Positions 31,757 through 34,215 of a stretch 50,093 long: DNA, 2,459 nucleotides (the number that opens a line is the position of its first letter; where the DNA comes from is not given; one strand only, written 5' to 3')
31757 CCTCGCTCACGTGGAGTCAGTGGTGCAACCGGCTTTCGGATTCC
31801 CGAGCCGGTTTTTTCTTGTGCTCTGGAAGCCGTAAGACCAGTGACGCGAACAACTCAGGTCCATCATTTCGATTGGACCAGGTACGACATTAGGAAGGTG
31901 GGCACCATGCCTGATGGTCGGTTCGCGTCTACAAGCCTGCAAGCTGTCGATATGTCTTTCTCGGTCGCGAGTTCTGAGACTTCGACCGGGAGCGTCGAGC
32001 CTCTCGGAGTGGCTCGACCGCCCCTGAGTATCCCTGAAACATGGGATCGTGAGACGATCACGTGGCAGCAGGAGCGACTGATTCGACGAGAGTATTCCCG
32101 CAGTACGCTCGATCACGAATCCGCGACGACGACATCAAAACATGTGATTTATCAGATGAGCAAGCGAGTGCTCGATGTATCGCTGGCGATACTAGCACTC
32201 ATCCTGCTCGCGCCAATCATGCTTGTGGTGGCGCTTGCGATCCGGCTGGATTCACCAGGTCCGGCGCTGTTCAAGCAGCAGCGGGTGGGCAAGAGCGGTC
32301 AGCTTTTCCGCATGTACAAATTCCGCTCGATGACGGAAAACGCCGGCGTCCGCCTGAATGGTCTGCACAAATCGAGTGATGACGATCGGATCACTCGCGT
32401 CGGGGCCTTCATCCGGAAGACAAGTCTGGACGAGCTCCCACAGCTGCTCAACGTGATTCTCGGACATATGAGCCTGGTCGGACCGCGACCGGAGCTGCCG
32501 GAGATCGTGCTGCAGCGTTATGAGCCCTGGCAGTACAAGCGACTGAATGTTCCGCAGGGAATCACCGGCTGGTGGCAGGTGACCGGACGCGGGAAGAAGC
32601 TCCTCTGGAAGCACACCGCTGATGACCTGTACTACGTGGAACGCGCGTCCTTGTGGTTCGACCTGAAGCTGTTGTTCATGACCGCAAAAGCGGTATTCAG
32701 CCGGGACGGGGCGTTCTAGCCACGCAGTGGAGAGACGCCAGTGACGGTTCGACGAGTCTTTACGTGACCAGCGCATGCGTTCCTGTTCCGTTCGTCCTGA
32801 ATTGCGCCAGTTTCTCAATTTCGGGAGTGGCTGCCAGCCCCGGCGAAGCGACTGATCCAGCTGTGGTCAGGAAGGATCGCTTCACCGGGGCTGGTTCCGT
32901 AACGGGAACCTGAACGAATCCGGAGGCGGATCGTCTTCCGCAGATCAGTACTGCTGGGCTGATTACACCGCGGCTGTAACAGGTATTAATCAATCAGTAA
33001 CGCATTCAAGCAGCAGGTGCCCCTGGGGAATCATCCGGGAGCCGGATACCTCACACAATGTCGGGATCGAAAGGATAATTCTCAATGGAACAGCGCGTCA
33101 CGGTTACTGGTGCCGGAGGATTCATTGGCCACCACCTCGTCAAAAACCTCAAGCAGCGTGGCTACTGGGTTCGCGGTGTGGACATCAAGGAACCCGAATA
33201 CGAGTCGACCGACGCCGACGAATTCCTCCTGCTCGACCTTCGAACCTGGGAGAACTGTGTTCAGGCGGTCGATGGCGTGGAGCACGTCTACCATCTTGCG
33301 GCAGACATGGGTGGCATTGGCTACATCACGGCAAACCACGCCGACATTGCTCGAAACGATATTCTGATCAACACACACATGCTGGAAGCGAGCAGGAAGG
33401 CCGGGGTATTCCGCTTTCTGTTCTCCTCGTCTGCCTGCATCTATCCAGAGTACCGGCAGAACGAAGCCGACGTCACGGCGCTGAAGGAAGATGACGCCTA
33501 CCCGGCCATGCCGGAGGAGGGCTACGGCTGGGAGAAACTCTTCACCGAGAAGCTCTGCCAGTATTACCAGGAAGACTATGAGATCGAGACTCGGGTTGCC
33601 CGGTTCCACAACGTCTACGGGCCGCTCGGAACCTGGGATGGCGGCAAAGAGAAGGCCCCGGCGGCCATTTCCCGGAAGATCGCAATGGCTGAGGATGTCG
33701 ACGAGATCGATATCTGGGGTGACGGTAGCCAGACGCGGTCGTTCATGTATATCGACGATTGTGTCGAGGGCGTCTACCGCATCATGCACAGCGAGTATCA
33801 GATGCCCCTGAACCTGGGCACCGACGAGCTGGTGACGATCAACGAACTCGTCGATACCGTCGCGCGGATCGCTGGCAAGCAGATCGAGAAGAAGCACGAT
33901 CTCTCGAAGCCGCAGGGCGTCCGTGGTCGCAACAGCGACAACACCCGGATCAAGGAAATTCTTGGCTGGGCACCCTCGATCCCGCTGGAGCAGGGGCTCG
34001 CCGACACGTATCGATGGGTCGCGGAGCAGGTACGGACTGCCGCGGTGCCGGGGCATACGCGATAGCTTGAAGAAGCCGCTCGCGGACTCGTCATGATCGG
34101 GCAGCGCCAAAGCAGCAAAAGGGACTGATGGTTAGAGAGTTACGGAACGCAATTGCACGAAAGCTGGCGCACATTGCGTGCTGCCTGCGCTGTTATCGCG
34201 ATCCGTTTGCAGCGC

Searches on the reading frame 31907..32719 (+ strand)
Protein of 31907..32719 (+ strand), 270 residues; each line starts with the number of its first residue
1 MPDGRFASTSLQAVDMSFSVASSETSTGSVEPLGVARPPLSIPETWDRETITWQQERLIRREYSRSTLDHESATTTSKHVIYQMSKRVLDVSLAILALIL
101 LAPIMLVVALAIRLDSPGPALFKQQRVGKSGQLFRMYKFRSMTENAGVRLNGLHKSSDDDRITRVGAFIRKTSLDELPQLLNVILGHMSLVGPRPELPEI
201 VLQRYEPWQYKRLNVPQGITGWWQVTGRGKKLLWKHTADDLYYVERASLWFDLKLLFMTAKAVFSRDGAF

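Call 8: search_protein_families(library=pfam, proteins=[window:31907-32719:+])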
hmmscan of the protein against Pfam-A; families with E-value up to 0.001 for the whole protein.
window:31907-32719:+ (270 aa): 1 family
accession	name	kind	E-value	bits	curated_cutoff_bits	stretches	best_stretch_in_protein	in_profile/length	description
PF02397.22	Bac_transf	-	1.3e-64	217.5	27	1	86-264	1-178/179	Bacterial sugar transferase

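Call 11: find_related_loci(query=window:31907-32719:+, collection=genome_contigs, flank=3000)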
Query window:31907-32719:+ (270 aa) in genome_contigs; peptide patterns used: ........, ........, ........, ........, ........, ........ (x = any residue, [..] = any of these).
599 stretches matched a pattern (row limit reached: there are more); 581 encode a relative of the query (tblastn E <= 1e-3); the best 80 are kept; 80 distinct loci.
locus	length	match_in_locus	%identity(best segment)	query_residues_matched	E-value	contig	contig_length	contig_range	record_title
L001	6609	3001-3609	50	76-269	4e-56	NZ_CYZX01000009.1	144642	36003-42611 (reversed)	Clostridium disporicum strain 2789STDY5834856, whole genome shotgun sequence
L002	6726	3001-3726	42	29-270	7e-53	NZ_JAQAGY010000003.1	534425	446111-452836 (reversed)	Paenibacillus caseinilyticus strain GW78 contig3, whole genome shotgun sequence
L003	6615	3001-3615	49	83-269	4e-52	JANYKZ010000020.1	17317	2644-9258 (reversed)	MAG: Coriobacteriia bacterium isolate GL140_5_metabinner_73_sub GL140_5_k141_2535696, whole genome shotgun sequence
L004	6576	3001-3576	45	81-270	2e-51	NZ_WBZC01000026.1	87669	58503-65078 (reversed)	Alkaliphilus pronyensis strain LacV Alk_LacV_TTCAGC_MERGED.PERFECT_contig_26, whole genome shotgun sequence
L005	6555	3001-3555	46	86-268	2e-51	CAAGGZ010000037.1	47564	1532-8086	MAG TPA_asm: Clostridia bacterium, isolate HGM11404, WGS project CAAGGZ010000000 data, contig: SRS476212_90_k119_116455,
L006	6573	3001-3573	47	78-259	5e-51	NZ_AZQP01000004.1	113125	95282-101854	Fervidicella metallireducens AeB contig00004, whole genome shotgun sequence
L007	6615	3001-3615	47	76-269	4e-50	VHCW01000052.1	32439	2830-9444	MAG: Verrucomicrobia bacterium isolate M_DeepCast_400m_m2_235 M_DeepCast_400m_m2_235_Ga0194112_10001656, whole genome sh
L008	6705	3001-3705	38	42-268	2e-49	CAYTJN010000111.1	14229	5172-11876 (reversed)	MAG TPA_asm: uncultured Terracidiphilus sp. isolate binchicken_co162_600 genome assembly, contig: NODE_10128_length_1422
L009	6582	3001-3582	46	86-270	4e-51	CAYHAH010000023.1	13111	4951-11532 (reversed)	MAG TPA_asm: uncultured bacterium isolate ERP119294_co2_508 genome assembly, contig: k141_3804249, whole genome shotgun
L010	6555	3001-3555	44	84-270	9e-49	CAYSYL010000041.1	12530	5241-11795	MAG TPA_asm: uncultured Candidatus Peribacteria bacterium isolate SRP257259_co1_27 genome assembly, contig: NODE_7018_le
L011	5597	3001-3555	43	83-265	9e-49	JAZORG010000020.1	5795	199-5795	MAG: Christensenellaceae bacterium isolate T1900045561_YK20190255.MAGScoT_cleanbin_000011 SGB_7908_k141_2731698, whole g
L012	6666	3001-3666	41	52-270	4e-48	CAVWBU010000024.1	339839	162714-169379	MAG: uncultured Fibrobacterota bacterium isolate MFD03726.bin.1.27 genome assembly, contig: contig_18782, whole genome s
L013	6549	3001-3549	49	81-269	5e-48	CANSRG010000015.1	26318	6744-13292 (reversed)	MAG TPA_asm: uncultured Tenericutes bacterium isolate SRR15510224_bin.64_metawrap_v1.3_MAG genome assembly, contig: NODE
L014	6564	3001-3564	48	86-270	5e-48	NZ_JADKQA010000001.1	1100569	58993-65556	Clostridium vitabionis strain YH-T4B42 contig1, whole genome shotgun sequence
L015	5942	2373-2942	45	84-270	9e-48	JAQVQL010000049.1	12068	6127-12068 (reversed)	MAG: Herbinix sp. isolate STF1_226 NODE_15914_length_12068_cov_3.109539_Sandtown_F1, whole genome shotgun sequence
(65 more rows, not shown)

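Call 13: find_encoding_contigs(protein=window:31907-32719:+, flank=3000, max_places=10)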
Protein window:31907-32719:+ (270 aa): 5 contigs read that carry it; 5 places shown.
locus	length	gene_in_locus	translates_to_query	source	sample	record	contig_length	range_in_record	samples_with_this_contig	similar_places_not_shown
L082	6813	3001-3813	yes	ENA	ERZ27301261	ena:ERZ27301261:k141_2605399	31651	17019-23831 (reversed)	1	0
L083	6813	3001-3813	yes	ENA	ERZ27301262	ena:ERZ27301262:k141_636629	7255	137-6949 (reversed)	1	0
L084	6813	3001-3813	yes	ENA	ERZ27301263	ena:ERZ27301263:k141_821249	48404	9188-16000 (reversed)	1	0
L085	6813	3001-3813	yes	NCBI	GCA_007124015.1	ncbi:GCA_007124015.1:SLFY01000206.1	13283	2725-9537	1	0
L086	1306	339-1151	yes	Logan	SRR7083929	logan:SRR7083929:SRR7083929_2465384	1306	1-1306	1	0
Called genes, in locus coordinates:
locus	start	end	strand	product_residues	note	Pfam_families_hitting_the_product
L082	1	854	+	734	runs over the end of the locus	PF00069:Pkinase, PF07714:PK_Tyr_Ser-Thr, PF00768:Peptidase_S11, PF13354:Beta-lactamase2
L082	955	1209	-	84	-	-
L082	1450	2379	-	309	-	PF13487:HD_5, PF01966:HD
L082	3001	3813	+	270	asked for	PF02397:Bac_transf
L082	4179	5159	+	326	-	PF01073:3Beta_HSD, PF01370:Epimerase, PF02719:Polysacc_synt_2 (faint), PF05368:NmrA (weak), PF07993:NAD_binding_4 (faint), PF13460:NAD_binding_10, PF16363:GDP_Man_Dehyd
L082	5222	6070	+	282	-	PF05050:Methyltransf_21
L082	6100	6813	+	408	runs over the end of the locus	PF01757:Acyl_transf_3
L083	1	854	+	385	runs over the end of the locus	?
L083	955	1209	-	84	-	-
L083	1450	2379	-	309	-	PF13487:HD_5, PF01966:HD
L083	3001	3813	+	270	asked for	PF02397:Bac_transf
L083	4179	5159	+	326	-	PF01073:3Beta_HSD, PF01370:Epimerase, PF02719:Polysacc_synt_2 (faint), PF05368:NmrA (weak), PF07993:NAD_binding_4 (faint), PF13460:NAD_binding_10, PF16363:GDP_Man_Dehyd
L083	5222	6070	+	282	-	PF05050:Methyltransf_21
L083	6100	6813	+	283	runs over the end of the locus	?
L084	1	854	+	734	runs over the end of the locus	PF00069:Pkinase, PF07714:PK_Tyr_Ser-Thr, PF00768:Peptidase_S11, PF13354:Beta-lactamase2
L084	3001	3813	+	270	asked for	PF02397:Bac_transf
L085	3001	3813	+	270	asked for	PF02397:Bac_transf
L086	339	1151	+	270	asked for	PF02397:Bac_transf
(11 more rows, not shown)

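Call 15: find_homologous_proteins(query=window:31907-32719:+, max_evalue=1e-40)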
Query window:31907-32719:+ (270 aa): 3721 proteins with E <= 1e-40 among 8000 candidates; the best 120 are listed.
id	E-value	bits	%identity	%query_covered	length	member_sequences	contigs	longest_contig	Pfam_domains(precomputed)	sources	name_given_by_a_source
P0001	9.9e-176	600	100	100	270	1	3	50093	PF02397.23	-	-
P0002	4.4e-134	464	77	100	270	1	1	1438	PF02397.23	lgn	-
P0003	8.1e-134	463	76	100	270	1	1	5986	PF02397.23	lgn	-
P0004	2.6e-118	412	100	69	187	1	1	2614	PF02397.23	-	-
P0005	3.7e-118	412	69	100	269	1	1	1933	PF02397.23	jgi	jgi:lipopolysaccharide/colanic/teichoic acid biosynthesis glycosyltransferase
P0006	1.5e-113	396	66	100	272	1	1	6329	PF02397.23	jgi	jgi:lipopolysaccharide/colanic/teichoic acid biosynthesis glycosyltransferase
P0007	2.9e-113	396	66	100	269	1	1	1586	PF02397.23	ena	-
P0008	2.7e-112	392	67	100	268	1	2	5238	PF02397.23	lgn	-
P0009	4.0e-109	382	64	100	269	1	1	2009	PF02397.23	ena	-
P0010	3.4e-107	376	66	100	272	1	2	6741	PF02397.23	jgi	jgi:lipopolysaccharide/colanic/teichoic acid biosynthesis glycosyltransferase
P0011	4.1e-107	375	65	100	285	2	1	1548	PF02397.23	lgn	-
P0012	5.7e-107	375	64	100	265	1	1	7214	PF02397.23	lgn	-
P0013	1.1e-104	368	65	100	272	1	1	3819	PF02397.23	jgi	jgi:lipopolysaccharide/colanic/teichoic acid biosynthesis glycosyltransferase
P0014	3.5e-104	366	65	100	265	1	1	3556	PF02397.23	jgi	jgi:lipopolysaccharide/colanic/teichoic acid biosynthesis glycosyltransferase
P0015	1.4e-103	364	62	100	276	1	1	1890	PF02397.23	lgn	-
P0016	6.3e-102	358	62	100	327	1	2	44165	PF02397.23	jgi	jgi:lipopolysaccharide/colanic/teichoic acid biosynthesis glycosyltransferase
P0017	2.5e-100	353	71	84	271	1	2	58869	PF02397.23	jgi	jgi:lipopolysaccharide/colanic/teichoic acid biosynthesis glycosyltransferase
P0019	3.8e-100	353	60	100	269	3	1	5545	PF02397.23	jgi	jgi:lipopolysaccharide/colanic/teichoic acid biosynthesis glycosyltransferase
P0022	3.2e-98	346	65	91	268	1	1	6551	PF02397.23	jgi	jgi:lipopolysaccharide/colanic/teichoic acid biosynthesis glycosyltransferase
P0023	1.1e-96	341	61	99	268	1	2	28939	PF02397.23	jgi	jgi:lipopolysaccharide/colanic/teichoic acid biosynthesis glycosyltransferase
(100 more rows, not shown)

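Call 16: find_related_loci(query=window:31907-32719:+, collection=metagenome_contigs, flank=2500)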
Query window:31907-32719:+ (270 aa) in metagenome_contigs; peptide patterns used: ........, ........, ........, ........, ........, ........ (x = any residue, [..] = any of these).
600 stretches matched a pattern (row limit reached: there are more); 574 encode a relative of the query (tblastn E <= 1e-3); the best 80 are kept; 80 distinct loci.
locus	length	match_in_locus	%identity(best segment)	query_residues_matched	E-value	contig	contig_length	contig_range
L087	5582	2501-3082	47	86-270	4e-54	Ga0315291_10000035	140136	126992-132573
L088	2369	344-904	49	72-260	9e-54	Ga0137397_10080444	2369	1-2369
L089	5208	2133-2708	45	81-270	1e-52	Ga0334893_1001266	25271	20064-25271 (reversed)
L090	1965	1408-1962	49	81-269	6e-53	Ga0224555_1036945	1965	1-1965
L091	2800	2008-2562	48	81-269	6e-52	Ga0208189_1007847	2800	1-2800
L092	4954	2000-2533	50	81-260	7e-52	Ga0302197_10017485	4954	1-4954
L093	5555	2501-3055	47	81-269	5e-51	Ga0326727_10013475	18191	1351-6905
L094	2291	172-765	48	86-264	9e-51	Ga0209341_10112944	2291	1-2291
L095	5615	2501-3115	47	76-269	3e-50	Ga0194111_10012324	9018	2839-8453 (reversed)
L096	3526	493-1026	48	81-260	3e-50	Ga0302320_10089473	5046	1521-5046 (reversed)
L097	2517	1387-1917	49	81-259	3e-49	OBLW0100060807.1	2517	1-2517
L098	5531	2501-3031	50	81-259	1e-48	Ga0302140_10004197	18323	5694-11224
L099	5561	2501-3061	51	93-270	1e-48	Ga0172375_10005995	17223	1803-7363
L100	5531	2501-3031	50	81-259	1e-48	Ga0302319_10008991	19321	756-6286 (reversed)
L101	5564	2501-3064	47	86-270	4e-48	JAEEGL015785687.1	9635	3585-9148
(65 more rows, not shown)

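Call 17: find_encoding_contigs(protein=P0003, flank=3000, max_places=3)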
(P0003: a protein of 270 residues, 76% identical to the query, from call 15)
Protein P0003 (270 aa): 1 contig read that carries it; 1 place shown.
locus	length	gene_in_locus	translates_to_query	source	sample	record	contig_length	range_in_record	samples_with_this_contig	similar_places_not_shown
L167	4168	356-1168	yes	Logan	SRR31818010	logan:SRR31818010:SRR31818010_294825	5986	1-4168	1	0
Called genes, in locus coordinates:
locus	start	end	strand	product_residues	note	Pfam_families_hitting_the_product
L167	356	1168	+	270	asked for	PF02397:Bac_transf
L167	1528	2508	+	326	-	PF01073:3Beta_HSD, PF01370:Epimerase, PF02719:Polysacc_synt_2 (faint), PF05368:NmrA, PF07993:NAD_binding_4 (faint), PF13460:NAD_binding_10, PF16363:GDP_Man_Dehyd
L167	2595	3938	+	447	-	PF01943:Polysacc_synt, PF13440:Polysacc_synt_3 (weak)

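Call 18: find_encoding_contigs(protein=P0006, flank=3000, max_places=3)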
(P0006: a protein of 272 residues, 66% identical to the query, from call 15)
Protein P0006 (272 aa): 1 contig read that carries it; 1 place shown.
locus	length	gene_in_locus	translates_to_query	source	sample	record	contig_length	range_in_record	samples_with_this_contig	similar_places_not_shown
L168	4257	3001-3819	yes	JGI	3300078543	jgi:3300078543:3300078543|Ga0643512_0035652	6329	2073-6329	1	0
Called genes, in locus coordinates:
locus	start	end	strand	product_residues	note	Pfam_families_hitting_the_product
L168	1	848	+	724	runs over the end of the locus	PF00069:Pkinase, PF07714:PK_Tyr_Ser-Thr, PF13354:Beta-lactamase2, PF00768:Peptidase_S11 (weak)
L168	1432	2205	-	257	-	PF13487:HD_5, PF01966:HD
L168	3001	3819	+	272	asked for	PF02397:Bac_transf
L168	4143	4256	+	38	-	?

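Call 19: find_encoding_contigs(protein=P0016, flank=3000, max_places=3)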
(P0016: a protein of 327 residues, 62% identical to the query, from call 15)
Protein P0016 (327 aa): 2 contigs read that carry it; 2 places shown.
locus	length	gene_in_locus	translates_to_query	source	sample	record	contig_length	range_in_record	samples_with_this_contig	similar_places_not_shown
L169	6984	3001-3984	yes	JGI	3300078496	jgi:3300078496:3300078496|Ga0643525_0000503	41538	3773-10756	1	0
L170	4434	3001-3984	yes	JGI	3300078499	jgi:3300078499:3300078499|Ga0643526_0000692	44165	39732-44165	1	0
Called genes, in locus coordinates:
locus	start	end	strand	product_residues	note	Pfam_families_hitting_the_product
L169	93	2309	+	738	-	PF00069:Pkinase, PF07714:PK_Tyr_Ser-Thr, PF05887:Trypan_PARP (weak), PF13354:Beta-lactamase2, PF00768:Peptidase_S11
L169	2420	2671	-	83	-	-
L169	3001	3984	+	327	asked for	PF02397:Bac_transf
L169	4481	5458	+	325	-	PF01370:Epimerase, PF04321:RmlD_sub_bind, PF16363:GDP_Man_Dehyd, PF02719:Polysacc_synt_2 (faint), PF07993:NAD_binding_4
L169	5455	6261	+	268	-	PF03808:Glyco_tran_WecG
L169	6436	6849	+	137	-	PF01710:HTH_Tnp_IS630 (weak)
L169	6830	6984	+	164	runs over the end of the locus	PF13358:DDE_3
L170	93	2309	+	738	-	PF00069:Pkinase, PF07714:PK_Tyr_Ser-Thr, PF05887:Trypan_PARP (weak), PF13354:Beta-lactamase2, PF00768:Peptidase_S11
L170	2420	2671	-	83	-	-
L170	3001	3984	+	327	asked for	PF02397:Bac_transf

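Call 20: find_encoding_contigs(protein=P0017, flank=3000, max_places=3)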
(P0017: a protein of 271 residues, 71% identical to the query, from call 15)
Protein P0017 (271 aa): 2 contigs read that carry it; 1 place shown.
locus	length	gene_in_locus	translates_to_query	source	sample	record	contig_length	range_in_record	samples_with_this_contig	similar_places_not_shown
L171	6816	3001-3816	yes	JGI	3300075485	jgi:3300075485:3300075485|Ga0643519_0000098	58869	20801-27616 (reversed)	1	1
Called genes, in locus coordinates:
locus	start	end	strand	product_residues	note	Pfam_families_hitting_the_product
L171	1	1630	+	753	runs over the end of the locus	PF00069:Pkinase, PF07714:PK_Tyr_Ser-Thr, PF13354:Beta-lactamase2, PF00768:Peptidase_S11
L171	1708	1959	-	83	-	-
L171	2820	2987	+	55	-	-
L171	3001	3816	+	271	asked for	PF02397:Bac_transf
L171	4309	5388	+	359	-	PF01073:3Beta_HSD (faint), PF01370:Epimerase, PF02719:Polysacc_synt_2 (weak), PF04321:RmlD_sub_bind, PF16363:GDP_Man_Dehyd, PF07993:NAD_binding_4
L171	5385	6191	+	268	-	PF03808:Glyco_tran_WecG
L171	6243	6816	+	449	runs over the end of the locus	-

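Call 21: find_encoding_contigs(protein=P0010, flank=3000, max_places=3)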
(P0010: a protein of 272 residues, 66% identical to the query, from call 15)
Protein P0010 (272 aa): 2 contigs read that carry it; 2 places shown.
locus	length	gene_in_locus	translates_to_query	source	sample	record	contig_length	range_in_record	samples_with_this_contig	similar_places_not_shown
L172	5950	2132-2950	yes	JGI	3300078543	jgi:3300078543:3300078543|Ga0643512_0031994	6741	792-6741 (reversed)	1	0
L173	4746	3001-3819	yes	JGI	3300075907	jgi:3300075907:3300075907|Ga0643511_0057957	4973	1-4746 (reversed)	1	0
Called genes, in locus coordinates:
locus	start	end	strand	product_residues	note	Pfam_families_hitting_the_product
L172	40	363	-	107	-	-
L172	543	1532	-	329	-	PF13487:HD_5, PF01966:HD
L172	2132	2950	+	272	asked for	PF02397:Bac_transf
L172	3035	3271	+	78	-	-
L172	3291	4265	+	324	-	PF01073:3Beta_HSD, PF01370:Epimerase, PF02719:Polysacc_synt_2 (faint), PF05368:NmrA (weak), PF07993:NAD_binding_4 (faint), PF13460:NAD_binding_10 (weak), PF16363:GDP_Man_Dehyd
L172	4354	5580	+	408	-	PF01757:Acyl_transf_3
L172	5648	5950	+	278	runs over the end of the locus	PF05050:Methyltransf_21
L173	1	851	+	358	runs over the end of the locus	?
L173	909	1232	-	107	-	-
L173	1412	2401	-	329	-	PF13487:HD_5, PF01966:HD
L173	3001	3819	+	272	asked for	PF02397:Bac_transf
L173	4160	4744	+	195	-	?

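Call 22: find_encoding_contigs(protein=P0012, flank=3000, max_places=3)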
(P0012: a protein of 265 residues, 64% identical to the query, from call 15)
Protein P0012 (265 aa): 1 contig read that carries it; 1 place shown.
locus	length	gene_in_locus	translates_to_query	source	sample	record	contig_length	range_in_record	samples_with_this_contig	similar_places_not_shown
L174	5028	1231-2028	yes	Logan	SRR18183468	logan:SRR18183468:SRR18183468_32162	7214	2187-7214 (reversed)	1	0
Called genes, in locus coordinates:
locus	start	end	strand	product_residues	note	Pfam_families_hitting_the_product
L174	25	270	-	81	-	-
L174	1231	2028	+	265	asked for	PF02397:Bac_transf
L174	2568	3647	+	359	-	PF01073:3Beta_HSD (weak), PF01370:Epimerase, PF02719:Polysacc_synt_2 (weak), PF04321:RmlD_sub_bind, PF16363:GDP_Man_Dehyd, PF07993:NAD_binding_4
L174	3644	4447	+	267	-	PF03808:Glyco_tran_WecG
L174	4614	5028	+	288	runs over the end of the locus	PF02475:TRM5-TYW2_MTfase (weak), PF05050:Methyltransf_21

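Call 23: find_encoding_contigs(protein=P0023, flank=3000, max_places=3)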
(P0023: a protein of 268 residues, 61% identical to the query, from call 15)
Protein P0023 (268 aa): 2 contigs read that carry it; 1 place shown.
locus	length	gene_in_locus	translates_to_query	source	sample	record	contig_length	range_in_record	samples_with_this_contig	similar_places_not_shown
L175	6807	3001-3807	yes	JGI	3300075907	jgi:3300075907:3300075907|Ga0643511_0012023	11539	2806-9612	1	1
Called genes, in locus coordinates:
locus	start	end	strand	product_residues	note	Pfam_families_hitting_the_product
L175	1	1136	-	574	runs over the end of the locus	PF01019:G_glu_transpept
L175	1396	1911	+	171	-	PF00258:Flavodoxin_1, PF03358:FMN_red (faint), PF12724:Flavodoxin_5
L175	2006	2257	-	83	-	-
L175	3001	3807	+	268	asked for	PF02397:Bac_transf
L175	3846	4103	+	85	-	-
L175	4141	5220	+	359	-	PF01370:Epimerase, PF02719:Polysacc_synt_2 (faint), PF04321:RmlD_sub_bind, PF16363:GDP_Man_Dehyd, PF07993:NAD_binding_4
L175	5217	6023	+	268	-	PF03808:Glyco_tran_WecG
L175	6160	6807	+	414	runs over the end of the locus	-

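Call 24: find_encoding_contigs(protein=P0008, flank=3000, max_places=3)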
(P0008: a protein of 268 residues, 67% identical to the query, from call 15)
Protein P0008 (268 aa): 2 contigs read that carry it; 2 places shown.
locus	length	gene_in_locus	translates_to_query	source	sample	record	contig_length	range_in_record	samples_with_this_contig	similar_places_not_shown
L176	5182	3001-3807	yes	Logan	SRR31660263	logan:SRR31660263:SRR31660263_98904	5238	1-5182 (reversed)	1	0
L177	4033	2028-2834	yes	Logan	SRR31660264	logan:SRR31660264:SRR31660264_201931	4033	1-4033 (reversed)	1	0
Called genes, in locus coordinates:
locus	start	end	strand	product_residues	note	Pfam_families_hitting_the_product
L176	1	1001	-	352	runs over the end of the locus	?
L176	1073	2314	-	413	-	PF12708:Pect-lyase_RHGA_epim, PF13229:Beta_helix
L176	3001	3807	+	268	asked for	PF02397:Bac_transf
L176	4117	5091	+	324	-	PF01073:3Beta_HSD, PF01370:Epimerase, PF02719:Polysacc_synt_2 (faint), PF05368:NmrA (weak), PF07993:NAD_binding_4 (faint), PF13460:NAD_binding_10, PF16363:GDP_Man_Dehyd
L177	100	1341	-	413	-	PF12708:Pect-lyase_RHGA_epim, PF13229:Beta_helix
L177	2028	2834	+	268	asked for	PF02397:Bac_transf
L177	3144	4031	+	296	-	?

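Call 31: find_encoding_contigs(protein=P0022, flank=3000, max_places=3)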
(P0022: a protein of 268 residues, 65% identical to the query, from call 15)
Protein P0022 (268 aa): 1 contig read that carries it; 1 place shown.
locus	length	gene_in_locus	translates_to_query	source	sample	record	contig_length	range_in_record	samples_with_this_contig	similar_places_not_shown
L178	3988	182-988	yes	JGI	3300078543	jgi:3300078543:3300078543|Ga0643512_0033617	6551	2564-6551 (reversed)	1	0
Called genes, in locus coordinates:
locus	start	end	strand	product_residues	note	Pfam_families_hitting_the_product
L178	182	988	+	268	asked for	PF02397:Bac_transf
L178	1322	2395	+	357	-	PF00106:adh_short (faint), PF01370:Epimerase, PF02719:Polysacc_synt_2 (faint), PF04321:RmlD_sub_bind, PF16363:GDP_Man_Dehyd, PF07993:NAD_binding_4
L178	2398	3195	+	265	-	PF03808:Glyco_tran_WecG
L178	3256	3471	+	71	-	-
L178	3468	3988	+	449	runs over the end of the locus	PF01943:Polysacc_synt, PF13440:Polysacc_synt_3 (weak)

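Call 32: find_encoding_contigs(protein=P0019, flank=3000, max_places=3)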
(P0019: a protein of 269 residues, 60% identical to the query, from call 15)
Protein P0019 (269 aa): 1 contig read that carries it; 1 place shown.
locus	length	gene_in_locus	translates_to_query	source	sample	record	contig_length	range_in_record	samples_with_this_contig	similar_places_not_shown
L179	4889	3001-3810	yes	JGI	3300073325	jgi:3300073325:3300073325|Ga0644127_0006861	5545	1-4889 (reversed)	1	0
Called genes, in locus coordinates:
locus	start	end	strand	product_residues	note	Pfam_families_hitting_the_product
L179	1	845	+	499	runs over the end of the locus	?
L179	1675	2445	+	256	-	-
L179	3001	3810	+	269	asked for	PF02397:Bac_transf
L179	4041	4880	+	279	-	PF03808:Glyco_tran_WecG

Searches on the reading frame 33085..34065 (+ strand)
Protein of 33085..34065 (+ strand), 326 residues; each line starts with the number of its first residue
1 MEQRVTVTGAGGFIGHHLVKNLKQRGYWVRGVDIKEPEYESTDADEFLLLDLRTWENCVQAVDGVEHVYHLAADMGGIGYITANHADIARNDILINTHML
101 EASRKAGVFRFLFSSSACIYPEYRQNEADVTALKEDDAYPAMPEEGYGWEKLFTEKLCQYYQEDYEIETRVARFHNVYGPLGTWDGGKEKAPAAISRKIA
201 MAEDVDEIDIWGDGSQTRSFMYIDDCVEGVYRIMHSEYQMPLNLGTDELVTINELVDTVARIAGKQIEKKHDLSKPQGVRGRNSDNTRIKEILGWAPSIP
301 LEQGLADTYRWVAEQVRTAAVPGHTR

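Call 8: search_protein_families(library=pfam, proteins=[window:33085-34065:+])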
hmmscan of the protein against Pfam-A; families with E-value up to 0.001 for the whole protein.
window:33085-34065:+ (326 aa): 7 families
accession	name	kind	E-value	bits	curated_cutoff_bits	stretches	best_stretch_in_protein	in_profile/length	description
PF01370.27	Epimerase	-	1e-48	166.3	20.9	1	5-236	1-227/240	NAD dependent epimerase/dehydratase family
PF16363.11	GDP_Man_Dehyd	-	1.1e-32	114.3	27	1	7-308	2-332/332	GDP-mannose 4,6 dehydratase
PF01073.25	3Beta_HSD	-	4.2e-11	42.8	22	1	7-159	2-158/280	3-beta hydroxysteroid dehydrogenase/isomerase family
PF02719.21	Polysacc_synt_2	-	6.4e-08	32.6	20.2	0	5-115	1-127/293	Polysaccharide biosynthesis protein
PF13460.12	NAD_binding_10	-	1e-07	32.4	27.2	1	9-126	1-108/184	NAD(P)H-binding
PF05368.20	NmrA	-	3.6e-07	30.5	27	1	1-125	1-116/298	NmrA-like family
PF07993.18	NAD_binding_4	-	1e-06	28.6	20.1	0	61-179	85-209/258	Male sterility protein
